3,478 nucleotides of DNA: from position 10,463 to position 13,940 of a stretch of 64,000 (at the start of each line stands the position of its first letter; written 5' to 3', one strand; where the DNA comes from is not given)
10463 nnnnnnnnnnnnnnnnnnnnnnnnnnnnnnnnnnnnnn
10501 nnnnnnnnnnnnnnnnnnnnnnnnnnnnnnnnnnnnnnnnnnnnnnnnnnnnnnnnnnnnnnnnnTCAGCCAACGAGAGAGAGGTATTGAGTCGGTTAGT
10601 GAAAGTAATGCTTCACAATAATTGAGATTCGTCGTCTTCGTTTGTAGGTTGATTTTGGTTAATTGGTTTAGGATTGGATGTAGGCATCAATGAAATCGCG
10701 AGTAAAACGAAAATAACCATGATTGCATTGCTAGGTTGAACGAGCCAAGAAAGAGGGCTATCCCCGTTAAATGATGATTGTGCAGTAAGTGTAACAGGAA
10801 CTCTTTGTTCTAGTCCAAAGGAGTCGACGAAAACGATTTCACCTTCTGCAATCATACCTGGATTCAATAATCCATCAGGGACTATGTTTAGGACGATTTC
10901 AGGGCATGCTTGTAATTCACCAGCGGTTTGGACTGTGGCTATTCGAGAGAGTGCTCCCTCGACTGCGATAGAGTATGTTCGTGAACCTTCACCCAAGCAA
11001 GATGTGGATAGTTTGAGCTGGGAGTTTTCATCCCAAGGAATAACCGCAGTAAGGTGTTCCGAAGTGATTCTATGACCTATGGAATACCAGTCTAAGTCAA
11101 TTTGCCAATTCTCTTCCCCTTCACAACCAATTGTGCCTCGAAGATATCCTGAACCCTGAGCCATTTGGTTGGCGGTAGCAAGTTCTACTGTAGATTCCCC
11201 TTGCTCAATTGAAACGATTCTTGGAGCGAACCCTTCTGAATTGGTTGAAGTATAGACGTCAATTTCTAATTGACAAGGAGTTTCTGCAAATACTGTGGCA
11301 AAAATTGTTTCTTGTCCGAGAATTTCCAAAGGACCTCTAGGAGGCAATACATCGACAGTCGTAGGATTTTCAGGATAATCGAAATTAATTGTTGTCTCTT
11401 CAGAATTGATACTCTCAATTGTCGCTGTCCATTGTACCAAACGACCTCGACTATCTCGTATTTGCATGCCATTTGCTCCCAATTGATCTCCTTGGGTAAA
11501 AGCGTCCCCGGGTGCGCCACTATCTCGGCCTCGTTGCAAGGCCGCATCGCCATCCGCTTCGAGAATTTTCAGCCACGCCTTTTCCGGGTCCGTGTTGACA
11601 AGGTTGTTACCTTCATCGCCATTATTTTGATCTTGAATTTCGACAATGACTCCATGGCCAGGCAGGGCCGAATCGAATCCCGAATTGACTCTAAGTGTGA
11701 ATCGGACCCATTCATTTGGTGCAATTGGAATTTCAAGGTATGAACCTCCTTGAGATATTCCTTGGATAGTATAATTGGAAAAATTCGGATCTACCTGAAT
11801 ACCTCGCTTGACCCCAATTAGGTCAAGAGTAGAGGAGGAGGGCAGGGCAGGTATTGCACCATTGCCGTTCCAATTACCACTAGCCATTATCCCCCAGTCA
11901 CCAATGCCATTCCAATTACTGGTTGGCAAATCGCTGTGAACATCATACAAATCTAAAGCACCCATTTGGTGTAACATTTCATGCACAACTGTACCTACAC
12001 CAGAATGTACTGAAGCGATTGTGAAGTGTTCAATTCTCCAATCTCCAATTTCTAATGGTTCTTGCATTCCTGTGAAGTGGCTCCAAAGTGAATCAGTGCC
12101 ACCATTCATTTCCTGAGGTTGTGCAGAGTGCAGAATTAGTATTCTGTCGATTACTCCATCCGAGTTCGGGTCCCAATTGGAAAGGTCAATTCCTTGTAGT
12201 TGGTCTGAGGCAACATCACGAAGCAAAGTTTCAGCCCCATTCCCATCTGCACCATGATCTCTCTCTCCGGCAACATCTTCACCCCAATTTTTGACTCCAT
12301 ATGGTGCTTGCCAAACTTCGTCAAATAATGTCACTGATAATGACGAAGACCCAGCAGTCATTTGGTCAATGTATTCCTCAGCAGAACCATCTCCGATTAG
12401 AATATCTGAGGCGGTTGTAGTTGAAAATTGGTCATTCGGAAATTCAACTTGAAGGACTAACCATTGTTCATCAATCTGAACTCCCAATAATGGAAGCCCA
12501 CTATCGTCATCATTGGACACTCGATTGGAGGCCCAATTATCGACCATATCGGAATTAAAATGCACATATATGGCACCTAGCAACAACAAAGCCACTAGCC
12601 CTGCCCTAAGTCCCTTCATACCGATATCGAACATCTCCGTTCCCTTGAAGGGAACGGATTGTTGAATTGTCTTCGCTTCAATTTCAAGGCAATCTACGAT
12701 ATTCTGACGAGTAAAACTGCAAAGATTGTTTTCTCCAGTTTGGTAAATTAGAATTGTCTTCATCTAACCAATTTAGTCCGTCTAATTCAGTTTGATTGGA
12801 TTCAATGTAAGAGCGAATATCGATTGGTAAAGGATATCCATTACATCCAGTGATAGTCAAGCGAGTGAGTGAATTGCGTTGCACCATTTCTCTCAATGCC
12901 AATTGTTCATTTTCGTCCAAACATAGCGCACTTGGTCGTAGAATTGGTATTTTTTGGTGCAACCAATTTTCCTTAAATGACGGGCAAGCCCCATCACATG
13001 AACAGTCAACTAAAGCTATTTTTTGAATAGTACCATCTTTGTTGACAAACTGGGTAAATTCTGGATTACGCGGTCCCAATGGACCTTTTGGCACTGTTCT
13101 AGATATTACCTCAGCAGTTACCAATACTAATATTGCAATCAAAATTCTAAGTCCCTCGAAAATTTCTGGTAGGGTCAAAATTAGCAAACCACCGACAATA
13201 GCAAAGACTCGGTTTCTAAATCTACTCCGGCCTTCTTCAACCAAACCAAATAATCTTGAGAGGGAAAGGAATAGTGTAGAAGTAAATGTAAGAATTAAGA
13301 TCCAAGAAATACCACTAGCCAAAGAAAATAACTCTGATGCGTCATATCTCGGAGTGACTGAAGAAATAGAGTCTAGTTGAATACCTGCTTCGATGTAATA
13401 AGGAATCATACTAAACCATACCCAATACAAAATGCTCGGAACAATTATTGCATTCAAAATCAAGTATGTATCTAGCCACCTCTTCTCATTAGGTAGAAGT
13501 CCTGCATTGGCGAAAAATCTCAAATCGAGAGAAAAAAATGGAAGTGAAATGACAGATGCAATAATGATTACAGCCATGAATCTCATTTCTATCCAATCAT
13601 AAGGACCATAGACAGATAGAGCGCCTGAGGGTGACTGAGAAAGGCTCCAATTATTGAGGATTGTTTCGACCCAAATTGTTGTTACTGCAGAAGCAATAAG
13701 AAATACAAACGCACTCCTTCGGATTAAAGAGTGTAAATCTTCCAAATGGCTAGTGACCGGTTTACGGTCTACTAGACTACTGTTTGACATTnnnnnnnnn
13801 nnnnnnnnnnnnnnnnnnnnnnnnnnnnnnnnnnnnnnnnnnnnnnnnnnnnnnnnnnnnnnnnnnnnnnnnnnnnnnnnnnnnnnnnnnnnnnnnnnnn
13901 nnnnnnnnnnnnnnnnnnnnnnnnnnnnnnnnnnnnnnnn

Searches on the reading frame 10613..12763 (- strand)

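Call 3: search_protein_families(library=pfam, proteins=[window:10613-12763:-], max_evalue=1)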
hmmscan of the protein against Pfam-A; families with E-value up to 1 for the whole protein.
window:10613-12763:- (716 aa): 2 families
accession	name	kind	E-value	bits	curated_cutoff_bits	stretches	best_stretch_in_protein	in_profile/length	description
PF05547.17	Peptidase_M6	-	6.1e-10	39.3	22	1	200-303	154-270/294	Immune inhibitor A peptidase M6, catalytic domain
PF17688.6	DUF5536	-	0.2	11.7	25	1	378-447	103-172/214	Family of unknown function (DUF5536)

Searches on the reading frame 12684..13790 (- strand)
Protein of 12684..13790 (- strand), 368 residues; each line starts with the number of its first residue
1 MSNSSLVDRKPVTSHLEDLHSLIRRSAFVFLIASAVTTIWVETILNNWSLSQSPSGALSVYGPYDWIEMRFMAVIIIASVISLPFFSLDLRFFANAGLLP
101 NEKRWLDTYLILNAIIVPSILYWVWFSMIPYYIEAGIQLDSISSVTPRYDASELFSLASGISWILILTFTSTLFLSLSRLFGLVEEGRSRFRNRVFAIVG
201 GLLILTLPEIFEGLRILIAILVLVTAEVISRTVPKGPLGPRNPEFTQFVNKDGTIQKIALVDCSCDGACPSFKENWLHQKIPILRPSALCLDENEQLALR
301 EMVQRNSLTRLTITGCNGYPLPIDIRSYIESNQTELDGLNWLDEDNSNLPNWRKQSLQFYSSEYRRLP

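Call 3: search_protein_families(library=pfam, proteins=[window:12684-13790:-], max_evalue=1)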
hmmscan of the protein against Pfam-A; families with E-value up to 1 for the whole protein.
window:12684-13790:- (368 aa): 1 family
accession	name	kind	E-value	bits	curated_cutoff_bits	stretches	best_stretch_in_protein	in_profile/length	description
PF00902.23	TatC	-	4.5e-13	49.9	25.1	1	14-202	1-188/208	Sec-independent protein translocase protein (TatC)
